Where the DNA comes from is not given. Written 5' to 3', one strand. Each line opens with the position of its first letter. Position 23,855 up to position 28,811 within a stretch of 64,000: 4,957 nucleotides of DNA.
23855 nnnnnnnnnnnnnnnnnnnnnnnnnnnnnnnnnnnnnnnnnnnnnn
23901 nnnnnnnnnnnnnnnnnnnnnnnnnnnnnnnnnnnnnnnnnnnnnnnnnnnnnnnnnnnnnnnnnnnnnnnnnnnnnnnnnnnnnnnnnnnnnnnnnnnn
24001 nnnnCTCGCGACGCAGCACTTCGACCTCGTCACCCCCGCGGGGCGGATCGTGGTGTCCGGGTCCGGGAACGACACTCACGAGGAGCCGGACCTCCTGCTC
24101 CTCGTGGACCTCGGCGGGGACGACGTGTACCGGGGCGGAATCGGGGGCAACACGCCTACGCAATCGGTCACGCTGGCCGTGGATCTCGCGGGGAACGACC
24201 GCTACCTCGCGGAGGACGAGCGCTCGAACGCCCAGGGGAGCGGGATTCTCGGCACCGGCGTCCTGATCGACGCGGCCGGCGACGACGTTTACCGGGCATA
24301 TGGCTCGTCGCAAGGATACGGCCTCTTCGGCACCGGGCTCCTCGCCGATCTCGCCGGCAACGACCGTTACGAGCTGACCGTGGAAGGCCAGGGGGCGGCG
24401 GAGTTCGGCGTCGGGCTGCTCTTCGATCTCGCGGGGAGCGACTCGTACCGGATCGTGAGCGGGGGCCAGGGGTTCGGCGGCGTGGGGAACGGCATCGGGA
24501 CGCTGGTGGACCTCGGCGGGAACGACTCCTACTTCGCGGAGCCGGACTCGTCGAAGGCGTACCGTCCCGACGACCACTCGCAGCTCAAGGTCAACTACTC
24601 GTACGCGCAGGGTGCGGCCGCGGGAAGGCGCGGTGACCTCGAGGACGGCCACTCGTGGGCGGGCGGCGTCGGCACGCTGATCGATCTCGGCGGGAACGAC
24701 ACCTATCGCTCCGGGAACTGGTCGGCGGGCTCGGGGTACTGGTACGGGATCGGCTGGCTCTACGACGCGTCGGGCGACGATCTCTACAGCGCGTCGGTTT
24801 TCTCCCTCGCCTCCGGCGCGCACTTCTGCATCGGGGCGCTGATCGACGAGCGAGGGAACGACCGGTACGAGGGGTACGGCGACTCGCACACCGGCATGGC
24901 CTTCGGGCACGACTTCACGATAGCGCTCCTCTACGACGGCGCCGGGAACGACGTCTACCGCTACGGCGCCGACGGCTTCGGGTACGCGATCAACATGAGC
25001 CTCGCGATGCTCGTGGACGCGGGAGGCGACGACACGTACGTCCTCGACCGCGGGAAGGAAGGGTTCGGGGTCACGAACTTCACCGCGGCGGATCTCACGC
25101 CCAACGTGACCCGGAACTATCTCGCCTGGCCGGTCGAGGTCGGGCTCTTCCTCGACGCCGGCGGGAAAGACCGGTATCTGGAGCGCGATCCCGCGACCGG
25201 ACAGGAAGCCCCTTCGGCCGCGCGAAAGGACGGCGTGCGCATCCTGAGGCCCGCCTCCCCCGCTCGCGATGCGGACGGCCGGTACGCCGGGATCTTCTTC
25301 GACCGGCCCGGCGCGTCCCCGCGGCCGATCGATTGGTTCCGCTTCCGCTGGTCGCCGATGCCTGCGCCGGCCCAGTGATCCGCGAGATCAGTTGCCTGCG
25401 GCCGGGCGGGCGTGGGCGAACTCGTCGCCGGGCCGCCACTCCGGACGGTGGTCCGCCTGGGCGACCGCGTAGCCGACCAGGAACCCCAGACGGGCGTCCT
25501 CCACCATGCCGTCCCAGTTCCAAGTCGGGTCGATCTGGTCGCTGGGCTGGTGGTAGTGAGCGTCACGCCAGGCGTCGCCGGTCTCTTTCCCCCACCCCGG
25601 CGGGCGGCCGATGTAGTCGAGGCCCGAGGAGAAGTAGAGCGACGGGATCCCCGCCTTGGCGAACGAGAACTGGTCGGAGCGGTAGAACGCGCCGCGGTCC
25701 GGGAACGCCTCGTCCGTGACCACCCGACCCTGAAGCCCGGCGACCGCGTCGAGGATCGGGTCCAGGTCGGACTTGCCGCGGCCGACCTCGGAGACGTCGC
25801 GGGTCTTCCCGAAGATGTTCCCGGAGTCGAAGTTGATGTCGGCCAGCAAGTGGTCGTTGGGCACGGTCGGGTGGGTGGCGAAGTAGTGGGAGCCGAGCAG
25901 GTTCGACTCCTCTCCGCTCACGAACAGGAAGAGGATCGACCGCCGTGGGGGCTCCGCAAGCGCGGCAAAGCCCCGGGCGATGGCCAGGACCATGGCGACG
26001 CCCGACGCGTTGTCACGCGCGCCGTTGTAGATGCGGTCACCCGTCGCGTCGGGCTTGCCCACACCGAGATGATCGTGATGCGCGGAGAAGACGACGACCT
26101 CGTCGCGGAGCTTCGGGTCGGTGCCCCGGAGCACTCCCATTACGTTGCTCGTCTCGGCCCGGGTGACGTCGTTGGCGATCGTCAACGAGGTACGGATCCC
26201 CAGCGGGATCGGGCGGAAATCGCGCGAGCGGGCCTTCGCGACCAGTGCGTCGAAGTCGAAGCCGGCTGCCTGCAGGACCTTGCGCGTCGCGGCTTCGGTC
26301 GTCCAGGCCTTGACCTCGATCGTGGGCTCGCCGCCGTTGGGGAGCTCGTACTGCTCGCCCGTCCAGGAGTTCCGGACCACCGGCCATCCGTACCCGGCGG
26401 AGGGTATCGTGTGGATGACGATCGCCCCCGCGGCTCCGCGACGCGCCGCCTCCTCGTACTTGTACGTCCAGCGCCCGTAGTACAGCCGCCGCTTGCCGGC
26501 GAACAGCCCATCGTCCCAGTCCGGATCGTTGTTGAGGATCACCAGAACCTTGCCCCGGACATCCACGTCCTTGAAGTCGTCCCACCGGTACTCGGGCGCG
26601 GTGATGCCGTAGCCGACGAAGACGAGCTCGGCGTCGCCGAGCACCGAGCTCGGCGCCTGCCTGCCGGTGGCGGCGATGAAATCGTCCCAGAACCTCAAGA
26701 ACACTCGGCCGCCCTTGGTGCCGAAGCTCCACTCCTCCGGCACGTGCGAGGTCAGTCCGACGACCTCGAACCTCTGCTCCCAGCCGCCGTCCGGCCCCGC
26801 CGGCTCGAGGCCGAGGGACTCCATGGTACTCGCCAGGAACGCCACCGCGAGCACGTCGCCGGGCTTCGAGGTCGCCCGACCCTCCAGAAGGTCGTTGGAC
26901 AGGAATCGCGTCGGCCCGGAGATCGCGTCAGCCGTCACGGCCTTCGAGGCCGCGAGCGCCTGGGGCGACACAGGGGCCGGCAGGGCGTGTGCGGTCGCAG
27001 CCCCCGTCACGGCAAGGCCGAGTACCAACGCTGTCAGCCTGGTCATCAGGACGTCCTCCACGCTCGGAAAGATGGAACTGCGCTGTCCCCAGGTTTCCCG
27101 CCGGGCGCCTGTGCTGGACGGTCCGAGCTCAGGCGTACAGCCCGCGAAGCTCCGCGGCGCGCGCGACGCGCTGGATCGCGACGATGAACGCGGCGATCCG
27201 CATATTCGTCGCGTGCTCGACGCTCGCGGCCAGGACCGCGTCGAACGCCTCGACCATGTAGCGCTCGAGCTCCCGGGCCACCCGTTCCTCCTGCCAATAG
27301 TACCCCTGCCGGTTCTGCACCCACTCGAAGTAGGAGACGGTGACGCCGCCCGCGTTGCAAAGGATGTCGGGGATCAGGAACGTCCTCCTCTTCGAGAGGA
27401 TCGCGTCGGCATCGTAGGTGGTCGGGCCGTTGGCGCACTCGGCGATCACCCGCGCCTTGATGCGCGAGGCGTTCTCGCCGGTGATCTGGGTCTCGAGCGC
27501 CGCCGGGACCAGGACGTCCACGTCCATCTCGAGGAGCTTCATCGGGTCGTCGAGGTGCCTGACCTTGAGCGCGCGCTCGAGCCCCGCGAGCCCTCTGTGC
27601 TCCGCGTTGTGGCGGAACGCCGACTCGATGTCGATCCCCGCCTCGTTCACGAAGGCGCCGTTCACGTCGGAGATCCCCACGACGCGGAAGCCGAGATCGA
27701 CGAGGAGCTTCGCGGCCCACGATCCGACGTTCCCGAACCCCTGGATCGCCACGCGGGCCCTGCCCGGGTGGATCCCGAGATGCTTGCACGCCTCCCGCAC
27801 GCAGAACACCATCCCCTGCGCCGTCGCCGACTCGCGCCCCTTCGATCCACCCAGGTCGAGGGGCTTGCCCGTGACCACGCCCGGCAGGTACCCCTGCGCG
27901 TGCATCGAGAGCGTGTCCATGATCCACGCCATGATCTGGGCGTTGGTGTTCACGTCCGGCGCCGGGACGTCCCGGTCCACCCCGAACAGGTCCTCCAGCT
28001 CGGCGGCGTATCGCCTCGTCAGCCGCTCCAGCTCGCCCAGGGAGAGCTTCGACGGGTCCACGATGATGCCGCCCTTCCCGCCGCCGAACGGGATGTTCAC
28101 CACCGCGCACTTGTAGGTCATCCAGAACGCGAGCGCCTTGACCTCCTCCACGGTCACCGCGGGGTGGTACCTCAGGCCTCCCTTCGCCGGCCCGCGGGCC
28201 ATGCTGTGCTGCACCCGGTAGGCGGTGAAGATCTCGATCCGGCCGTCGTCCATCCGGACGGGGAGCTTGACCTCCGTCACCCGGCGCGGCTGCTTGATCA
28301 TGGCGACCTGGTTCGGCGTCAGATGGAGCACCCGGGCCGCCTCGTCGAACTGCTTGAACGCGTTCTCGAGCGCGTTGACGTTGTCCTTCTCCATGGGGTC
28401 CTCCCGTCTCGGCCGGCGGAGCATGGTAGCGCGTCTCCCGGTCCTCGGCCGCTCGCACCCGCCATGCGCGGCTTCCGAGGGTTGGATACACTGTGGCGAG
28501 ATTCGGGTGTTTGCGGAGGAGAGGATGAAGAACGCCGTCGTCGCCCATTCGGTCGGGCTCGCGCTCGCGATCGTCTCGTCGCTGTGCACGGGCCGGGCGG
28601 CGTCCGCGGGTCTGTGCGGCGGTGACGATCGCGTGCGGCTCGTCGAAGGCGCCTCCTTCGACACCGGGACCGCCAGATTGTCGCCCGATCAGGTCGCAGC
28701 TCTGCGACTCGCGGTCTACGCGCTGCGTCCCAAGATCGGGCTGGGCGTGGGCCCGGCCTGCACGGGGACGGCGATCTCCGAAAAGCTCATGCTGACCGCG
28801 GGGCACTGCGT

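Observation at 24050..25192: Twelve copies of an unrecognised repeat of about 27 residues, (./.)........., in a secreted protein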

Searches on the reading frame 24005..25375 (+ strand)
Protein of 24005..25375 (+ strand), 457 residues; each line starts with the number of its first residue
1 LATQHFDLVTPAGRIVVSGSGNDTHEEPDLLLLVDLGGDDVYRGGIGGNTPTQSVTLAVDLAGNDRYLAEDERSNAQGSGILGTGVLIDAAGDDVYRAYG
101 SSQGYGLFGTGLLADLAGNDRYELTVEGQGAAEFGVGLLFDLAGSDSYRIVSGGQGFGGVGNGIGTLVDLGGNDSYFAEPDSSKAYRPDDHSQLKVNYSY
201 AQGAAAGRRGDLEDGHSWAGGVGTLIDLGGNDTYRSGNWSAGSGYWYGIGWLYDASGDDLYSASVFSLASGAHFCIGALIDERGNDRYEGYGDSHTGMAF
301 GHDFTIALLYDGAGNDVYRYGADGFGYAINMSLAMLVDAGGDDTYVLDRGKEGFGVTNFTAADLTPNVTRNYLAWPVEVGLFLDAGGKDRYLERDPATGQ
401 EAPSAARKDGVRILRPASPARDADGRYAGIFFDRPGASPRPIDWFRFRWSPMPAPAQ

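Call 74: predict_structure(alignment_id=A6)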
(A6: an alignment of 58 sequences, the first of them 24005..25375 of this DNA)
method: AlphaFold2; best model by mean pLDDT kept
length: 457 residues; sequences in the alignment: 58
mean_pLDDT: 93.0   pTM: 0.91
mean pLDDT of the five models: 93.0, 91.6, 91.6, 90.9, 90.5
residues with pLDDT >= 90: 393; 70-90: 33; 50-70: 25; < 50: 6
segments of 3 or more residues with pLDDT < 50: 449-451
pLDDT, mean of each block of 10 residues (from residue 1): 81 95 93 97 93 95 98 94 98 98 97 98 97 98 98 96 97 98 94 95 93 82 98 98 98 98 98 97 98 94 98 97 97 97 97 96 79 80 96 97 97 95 94 77 52 53
secondary structure, 60 per line:
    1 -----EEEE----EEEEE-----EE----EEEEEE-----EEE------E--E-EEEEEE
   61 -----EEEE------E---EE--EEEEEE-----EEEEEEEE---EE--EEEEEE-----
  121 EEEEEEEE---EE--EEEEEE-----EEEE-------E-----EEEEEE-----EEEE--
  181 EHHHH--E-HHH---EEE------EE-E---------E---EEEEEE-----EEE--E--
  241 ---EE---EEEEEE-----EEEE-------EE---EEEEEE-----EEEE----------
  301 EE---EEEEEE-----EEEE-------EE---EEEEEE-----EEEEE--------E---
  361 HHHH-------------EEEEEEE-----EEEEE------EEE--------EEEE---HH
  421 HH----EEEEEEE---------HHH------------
elements in order: E6-9 E14-18 E30-35 E41-43 E55-60 E66-69 E84-89 E95-102 E110-115 E121-128 E136-141 E147-150 E164-169 E175-178 H182-185 E196-198 E222-227 E233-235 E249-254 E260-263 E276-281 E287-290 E306-311 E317-320 E333-338 E344-348 H361-364 E378-384 E390-394 E401-403 E412-415 H419-422 E427-433
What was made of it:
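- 25304..25375 (+): Short C-terminal tail (residues 723-746) with low model confidence and no sorting domain. Low confidence at the C-terminus (blocks of 52-53, one segment below 50) in call 74.
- In the domain-only model the canonical coils look two-sheeted (call 74).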

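Call 76: fold_search(model_id=the predicted structure, library=pdb)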
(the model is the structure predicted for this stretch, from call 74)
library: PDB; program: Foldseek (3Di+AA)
matches with E <= 10: 46; with E <= 0.001: 0
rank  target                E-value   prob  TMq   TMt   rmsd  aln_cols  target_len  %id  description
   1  6p83_C                1.4e+00  0.02  0.12  0.14  18.7       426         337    9  E.coli LpxD in complex with compound 1o (released 2019-08-28)
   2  4q1q_A                1.5e+00  0.06  0.19  0.26  13.2       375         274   13  Crystal structure of TibC-catalyzed hyper-glycosylated TibA55-350 fragment (released 2014-09-17)
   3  9qb8                  1.5e+00  0.02  0.12  0.04  17.7       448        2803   11  Lymphostatin - Conformation II - pH 8 Hepes (released 2025-07-16)
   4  9euv                  1.9e+00  0.03  0.16  0.04  18.4       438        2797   10  Lymphostatin, conformation 1 (composite structure) (released 2025-04-09)
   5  9euw                  1.9e+00  0.02  0.14  0.04  18.0       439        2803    9  Lymphostatin, conformation 2 (composite structure) (released 2025-04-09)
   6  4oj5_C                2.3e+00  0.02  0.15  0.11  16.7       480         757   10  Crystal Structure of a Putative Tailspike Protein (TSP1, orf210) from Escherichia coli O157:H7 Bacteriohage CBA120 (released 2014-03-26)
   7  5awf_B                2.3e+00  0.01  0.10  0.11  17.5       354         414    7  Crystal structure of SufB-SufC-SufD complex from Escherichia coli (released 2015-11-11)
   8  8c50_A                2.4e+00  0.02  0.16  0.17  13.6       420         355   12  Pontibacter korlensis curli subunit CsgA (released 2023-06-28)
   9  4rt6_A                2.7e+00  0.01  0.12  0.08  18.1       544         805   10  Structure of a complex between hemopexin and hemopexin binding protein (released 2016-05-18)
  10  3p4g_A                3.1e+00  0.11  0.28  0.39  10.6       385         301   15  X-ray crystal structure of a hyperactive, Ca2+-dependent, beta-helical antifreeze protein from an Antarctic bacterium (released 2011-04-27)
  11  3vbj_C                3.8e+00  0.01  0.08  0.12  13.8       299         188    9  Crystal Structure of AntD, an N-acyltransferase from Bacillus cereus in complex with dTDP and 3-hydroxybutyryl-CoA (released 2012-01-25)
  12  3p4g_B                4.0e+00  0.18  0.32  0.45   8.7       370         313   14  X-ray crystal structure of a hyperactive, Ca2+-dependent, beta-helical antifreeze protein from an Antarctic bacterium (released 2011-04-27)
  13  5w6f_A                4.1e+00  0.02  0.20  0.16  16.5       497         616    8  Crystal structure of Bacteriophage CBA120 tailspike protein 3 (TSP3, orf212) (released 2018-10-24)
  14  3p4g_C                4.4e+00  0.13  0.32  0.45   8.2       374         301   15  X-ray crystal structure of a hyperactive, Ca2+-dependent, beta-helical antifreeze protein from an Antarctic bacterium (released 2011-04-27)
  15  3a6z_A                4.6e+00  0.01  0.12  0.10  16.7       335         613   14  Crystal structure of Pseudomonas sp. MIS38 lipase (PML) in the open conformation following dialysis against Ca-free bu (released 2010-05-26)
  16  7xz8                  4.6e+00  0.01  0.15  0.16  16.1       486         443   10  Mutant (K141A) of the N-terminal domain of fucoidan lyase FdlA (released 2022-09-28)
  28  3p4g_D                7.4e+00  0.08  0.32  0.45   9.6       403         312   14  X-ray crystal structure of a hyperactive, Ca2+-dependent, beta-helical antifreeze protein from an Antarctic bacterium (released 2011-04-27)
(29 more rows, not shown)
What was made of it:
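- On Left-handed beta-helix (hexapeptide repeat): LpxD 6p83 gives E 1.4 and TM 0.12-0.14 (call 76).
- Closest known: Right-handed parallel beta-helix enzymes. Different: Foldseek TM is <=0.2 and E>2 (call 76).
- Weak Foldseek rows include tailspikes and a fucoidan lyase (call 76). All Foldseek matches to such enzymes have E>2 and TM<=0.2, lower than to the Ca2+ beta-roll 3p4g (call 76).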

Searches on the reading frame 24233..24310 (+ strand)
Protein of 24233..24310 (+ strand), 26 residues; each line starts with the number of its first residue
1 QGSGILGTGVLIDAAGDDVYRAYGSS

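Call 40: search_solved_structures(query=A2, max_evalue=10, show_alignments=4)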
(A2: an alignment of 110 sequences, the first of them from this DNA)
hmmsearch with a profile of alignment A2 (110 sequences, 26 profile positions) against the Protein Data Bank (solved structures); distinct sequences matched with E-value up to 10: 2.
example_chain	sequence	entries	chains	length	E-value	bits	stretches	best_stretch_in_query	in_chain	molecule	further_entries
5ikb_A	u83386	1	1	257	1.3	12.1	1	13-22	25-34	Glutamate receptor ionotropic, kainate 4,Glutamate receptor ionotropic, kainate 4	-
9wam_A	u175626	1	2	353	1.7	11.7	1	2-16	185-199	Caffeic acid O-methyltransferase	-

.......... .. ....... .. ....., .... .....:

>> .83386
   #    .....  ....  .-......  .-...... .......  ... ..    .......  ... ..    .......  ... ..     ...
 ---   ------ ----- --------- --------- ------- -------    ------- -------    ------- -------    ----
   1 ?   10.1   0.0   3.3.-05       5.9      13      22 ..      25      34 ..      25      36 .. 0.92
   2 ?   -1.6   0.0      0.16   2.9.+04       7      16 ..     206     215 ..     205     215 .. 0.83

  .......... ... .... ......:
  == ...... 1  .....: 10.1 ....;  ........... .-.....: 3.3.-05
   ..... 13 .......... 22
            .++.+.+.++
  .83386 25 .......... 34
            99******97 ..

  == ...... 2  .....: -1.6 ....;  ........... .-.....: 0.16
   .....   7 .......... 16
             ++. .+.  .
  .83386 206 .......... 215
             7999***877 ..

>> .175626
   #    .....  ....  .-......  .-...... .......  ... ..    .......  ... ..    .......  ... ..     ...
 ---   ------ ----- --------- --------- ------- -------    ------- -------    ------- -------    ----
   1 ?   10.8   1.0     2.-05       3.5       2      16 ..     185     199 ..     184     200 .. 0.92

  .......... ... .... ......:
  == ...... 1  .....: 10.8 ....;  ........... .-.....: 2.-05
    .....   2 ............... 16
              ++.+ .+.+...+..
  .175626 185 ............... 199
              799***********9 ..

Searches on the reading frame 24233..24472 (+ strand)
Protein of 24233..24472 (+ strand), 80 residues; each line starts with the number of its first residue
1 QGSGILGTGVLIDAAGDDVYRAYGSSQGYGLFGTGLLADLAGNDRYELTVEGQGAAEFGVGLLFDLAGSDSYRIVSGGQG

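Call 64: find_homologous_proteins(query=A5, max_evalue=0.001)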
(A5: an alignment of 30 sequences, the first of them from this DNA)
Query A5 (30 sequences) (80 aa, profile of the alignment): 35 proteins with E <= 0.001 among 2668 candidates.
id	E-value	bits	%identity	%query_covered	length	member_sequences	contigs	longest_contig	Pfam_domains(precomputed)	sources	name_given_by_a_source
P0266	3.7e-25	106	50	88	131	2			-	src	-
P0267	2.7e-23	100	42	81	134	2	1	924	-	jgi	jgi:hypothetical protein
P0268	1.9e-20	90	41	85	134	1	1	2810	-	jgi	-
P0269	4.9e-18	83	38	83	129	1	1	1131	-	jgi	-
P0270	1.4e-17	81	45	81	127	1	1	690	-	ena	-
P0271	1.4e-17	81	45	84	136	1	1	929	-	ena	-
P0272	1.6e-16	78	53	88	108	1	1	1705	-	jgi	jgi:hypothetical protein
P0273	1.8e-16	78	47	85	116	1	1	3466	-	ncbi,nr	ncbi:hypothetical protein HYU13_01785, partial [Candidatus Woesearchaeota archaeon]|nr:hypothetical 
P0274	1.0e-14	72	52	81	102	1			-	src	-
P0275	3.7e-14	70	53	84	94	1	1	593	-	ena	-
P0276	3.5e-13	67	48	89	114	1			-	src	-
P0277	5.1e-13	67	51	85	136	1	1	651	-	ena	-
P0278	5.5e-13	67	44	91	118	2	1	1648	-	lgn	-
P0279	1.1e-12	66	39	88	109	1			-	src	-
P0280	4.0e-12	64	47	73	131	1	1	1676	-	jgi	-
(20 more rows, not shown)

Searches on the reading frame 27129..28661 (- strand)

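Call 20: search_protein_families(library=pfam, proteins=[window:27129-28661:-], max_evalue=0.001)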
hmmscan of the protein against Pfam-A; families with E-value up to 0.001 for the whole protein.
window:27129-28661:- (510 aa): 2 families
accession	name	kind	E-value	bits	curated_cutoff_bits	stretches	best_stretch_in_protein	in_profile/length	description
PF00208.27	ELFV_dehydrog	-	4.5e-76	256.2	23.4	1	271-507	1-241/241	Glutamate/Leucine/Phenylalanine/Valine dehydrogenase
PF02812.23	ELFV_dehydrog_N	-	1.4e-57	193.5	25.3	1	125-252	1-128/129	Glu/Leu/Phe/Val dehydrogenase, dimerisation domain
